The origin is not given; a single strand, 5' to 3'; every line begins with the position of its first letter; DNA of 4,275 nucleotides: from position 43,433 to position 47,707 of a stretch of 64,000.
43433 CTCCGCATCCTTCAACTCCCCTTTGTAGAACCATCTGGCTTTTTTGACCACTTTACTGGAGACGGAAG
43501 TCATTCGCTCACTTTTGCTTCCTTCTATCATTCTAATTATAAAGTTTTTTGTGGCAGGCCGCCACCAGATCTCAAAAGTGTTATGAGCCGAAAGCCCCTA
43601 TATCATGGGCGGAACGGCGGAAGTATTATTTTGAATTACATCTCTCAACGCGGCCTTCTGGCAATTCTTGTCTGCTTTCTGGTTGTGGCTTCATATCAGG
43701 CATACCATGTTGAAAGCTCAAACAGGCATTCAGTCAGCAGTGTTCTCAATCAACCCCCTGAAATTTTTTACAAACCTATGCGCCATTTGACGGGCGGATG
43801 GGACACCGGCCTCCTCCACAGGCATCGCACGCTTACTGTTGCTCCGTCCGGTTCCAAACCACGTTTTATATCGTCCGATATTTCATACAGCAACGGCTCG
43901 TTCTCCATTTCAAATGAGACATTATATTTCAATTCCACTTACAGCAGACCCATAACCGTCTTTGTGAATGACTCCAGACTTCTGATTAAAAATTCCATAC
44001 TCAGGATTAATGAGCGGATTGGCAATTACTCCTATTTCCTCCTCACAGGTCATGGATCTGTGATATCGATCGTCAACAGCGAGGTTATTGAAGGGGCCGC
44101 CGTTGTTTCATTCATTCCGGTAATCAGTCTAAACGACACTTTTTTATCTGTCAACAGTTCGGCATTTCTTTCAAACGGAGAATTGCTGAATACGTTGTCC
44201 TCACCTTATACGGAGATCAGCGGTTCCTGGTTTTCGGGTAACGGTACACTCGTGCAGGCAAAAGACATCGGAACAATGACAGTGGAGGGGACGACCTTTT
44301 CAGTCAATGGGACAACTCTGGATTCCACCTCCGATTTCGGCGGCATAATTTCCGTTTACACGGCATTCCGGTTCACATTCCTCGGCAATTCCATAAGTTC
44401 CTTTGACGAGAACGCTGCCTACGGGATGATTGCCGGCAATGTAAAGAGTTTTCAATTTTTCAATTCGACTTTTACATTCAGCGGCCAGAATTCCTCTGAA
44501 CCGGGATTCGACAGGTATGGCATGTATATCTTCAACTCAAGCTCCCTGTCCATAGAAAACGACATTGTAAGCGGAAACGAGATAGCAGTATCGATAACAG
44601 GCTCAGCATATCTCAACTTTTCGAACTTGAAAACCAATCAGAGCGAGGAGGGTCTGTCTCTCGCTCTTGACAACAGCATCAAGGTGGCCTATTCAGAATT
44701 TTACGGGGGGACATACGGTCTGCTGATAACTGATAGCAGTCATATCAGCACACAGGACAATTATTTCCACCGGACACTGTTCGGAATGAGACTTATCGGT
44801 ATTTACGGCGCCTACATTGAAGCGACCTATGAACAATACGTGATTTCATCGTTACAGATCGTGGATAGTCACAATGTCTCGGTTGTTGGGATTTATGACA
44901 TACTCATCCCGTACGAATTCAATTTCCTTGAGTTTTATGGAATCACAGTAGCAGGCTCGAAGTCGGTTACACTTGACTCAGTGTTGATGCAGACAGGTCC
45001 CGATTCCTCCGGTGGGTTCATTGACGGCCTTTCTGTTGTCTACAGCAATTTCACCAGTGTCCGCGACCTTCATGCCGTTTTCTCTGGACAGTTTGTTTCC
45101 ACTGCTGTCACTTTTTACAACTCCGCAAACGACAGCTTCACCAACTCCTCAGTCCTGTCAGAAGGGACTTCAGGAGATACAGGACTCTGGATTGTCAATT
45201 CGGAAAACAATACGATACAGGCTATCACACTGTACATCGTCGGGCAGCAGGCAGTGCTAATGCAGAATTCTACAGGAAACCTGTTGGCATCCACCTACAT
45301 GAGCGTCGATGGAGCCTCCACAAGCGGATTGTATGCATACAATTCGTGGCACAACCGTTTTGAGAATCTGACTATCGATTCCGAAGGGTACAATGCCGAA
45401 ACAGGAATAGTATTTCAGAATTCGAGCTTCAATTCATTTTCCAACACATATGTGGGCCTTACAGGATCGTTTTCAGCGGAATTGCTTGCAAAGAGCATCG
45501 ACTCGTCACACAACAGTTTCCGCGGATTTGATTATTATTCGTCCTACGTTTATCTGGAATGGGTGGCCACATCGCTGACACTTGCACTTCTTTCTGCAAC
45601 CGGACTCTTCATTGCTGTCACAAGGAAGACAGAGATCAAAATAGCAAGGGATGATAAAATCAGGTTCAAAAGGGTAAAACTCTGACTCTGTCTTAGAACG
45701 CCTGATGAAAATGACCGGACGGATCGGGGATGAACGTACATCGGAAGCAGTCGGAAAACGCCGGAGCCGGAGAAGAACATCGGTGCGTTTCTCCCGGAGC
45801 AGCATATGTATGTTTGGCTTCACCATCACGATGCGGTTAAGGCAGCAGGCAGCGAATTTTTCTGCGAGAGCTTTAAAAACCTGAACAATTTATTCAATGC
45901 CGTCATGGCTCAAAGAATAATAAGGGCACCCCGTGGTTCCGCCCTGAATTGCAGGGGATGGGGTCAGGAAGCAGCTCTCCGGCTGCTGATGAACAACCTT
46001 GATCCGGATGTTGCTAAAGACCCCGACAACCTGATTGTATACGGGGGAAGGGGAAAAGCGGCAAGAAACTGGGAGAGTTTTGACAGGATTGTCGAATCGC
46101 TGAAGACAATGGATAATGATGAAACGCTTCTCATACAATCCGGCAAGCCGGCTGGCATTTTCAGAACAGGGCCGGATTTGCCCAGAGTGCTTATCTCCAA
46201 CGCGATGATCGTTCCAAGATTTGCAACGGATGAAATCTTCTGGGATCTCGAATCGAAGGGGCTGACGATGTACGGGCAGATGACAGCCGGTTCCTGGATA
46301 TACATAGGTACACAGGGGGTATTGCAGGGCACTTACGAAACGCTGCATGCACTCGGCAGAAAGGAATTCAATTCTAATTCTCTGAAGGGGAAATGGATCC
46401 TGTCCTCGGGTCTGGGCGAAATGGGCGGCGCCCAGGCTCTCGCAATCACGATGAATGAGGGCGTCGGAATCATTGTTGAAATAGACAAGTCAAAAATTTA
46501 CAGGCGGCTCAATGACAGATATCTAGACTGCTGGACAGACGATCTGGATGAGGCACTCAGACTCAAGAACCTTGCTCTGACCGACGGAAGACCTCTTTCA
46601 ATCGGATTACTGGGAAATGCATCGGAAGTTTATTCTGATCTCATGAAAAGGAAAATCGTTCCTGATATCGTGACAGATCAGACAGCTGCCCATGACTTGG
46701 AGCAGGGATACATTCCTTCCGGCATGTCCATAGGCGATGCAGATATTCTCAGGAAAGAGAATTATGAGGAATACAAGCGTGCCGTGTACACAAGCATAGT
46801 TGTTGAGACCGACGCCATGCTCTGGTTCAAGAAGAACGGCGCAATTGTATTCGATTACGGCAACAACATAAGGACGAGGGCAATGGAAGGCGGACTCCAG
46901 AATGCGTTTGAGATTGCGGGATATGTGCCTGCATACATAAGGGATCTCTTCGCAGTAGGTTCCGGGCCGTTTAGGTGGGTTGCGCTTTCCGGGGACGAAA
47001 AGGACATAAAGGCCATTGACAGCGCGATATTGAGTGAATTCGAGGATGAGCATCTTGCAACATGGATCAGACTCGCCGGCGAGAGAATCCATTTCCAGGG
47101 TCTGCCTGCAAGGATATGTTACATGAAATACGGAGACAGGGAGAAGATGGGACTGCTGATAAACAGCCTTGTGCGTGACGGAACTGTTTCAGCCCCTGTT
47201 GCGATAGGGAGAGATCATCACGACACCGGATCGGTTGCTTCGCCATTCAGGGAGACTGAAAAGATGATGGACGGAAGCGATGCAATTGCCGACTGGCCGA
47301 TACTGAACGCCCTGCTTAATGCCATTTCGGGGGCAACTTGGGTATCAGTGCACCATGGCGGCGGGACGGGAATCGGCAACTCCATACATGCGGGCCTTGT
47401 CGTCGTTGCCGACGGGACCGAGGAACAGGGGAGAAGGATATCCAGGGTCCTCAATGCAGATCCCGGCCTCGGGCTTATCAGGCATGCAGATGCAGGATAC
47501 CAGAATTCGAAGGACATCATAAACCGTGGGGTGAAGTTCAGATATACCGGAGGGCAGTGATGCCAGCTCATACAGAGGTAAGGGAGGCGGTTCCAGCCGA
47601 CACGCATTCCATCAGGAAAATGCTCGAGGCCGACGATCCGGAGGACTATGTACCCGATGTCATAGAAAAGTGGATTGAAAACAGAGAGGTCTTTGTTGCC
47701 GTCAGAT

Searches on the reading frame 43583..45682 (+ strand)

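Call 75: search_protein_families(library=pfam, proteins=[window:43583-45682:+], max_evalue=0.00001)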
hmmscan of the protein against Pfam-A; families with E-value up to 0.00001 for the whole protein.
window:43583-45682:+ (700 aa): 1 family
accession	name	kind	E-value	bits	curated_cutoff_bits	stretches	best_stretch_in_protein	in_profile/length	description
PF05048.19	NosD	-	6.6e-06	26.2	23.6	0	218-395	6-169/212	Periplasmic copper-binding protein (NosD)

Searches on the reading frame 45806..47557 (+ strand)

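Call 75: search_protein_families(library=pfam, proteins=[window:45806-47557:+], max_evalue=0.00001)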
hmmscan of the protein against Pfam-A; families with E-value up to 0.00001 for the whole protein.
window:45806-47557:+ (584 aa): 3 families
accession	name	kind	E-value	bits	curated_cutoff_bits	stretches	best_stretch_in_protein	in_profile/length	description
PF17392.7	Urocanase_C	-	3.5e-88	294.6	23.6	1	380-573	1-195/196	Urocanase C-terminal domain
PF01175.24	Urocanase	-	9.4e-80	267.6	23.2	1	168-377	1-209/209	Urocanase Rossmann-like domain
PF17391.7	Urocanase_N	-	2.7e-56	189.3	23.2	1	39-165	1-127/127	Urocanase N-terminal domain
